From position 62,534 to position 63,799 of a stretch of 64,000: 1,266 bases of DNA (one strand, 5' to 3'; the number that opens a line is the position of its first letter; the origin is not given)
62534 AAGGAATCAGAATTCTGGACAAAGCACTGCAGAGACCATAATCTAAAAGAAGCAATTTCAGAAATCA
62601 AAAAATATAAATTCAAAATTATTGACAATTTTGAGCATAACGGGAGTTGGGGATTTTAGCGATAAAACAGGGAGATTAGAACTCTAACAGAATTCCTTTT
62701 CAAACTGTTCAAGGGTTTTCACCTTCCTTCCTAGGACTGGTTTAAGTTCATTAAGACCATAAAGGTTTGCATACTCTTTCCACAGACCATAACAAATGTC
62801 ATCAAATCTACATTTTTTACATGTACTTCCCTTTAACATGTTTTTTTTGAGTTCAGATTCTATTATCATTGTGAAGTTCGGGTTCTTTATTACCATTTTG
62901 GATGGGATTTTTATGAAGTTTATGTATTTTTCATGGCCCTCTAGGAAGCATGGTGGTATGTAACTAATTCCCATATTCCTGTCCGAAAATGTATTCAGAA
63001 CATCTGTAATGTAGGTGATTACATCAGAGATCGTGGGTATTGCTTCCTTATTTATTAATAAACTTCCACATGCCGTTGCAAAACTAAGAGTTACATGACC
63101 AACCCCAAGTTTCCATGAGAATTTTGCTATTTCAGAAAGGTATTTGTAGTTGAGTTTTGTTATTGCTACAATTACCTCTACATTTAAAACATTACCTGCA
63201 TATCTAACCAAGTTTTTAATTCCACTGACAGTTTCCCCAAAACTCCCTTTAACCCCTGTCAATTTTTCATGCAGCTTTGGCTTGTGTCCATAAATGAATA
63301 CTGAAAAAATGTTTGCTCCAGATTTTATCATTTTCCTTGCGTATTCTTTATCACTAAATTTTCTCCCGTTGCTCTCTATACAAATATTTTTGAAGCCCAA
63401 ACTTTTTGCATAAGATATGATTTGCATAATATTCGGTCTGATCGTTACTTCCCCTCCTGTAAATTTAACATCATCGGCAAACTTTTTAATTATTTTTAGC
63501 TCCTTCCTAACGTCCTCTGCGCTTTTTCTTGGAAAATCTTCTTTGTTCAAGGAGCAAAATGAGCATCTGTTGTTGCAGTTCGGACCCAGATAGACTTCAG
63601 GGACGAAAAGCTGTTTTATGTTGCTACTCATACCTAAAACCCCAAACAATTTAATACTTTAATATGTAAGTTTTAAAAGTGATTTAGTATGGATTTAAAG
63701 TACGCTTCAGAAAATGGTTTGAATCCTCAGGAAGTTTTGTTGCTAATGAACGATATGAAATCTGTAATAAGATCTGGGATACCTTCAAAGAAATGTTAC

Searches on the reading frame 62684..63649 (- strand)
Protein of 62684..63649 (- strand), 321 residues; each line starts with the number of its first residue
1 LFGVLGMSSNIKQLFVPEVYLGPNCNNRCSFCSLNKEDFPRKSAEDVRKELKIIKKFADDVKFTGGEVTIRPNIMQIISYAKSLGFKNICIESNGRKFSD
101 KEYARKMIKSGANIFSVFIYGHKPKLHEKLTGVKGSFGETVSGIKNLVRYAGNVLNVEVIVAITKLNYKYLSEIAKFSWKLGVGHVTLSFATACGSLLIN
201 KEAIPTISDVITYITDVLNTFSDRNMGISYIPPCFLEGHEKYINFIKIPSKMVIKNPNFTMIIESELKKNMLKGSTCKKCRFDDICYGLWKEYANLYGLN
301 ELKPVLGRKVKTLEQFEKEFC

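Call 11: search_protein_families(library=pfam, proteins=[window:62684-63649:-], max_evalue=0.01)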
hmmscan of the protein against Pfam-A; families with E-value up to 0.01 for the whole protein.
window:62684-63649:- (321 aa): 1 family
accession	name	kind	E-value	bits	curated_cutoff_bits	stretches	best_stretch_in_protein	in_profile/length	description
PF04055.27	Radical_SAM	-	3.2e-21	76.7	29.5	1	20-177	2-165/166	Radical SAM superfamily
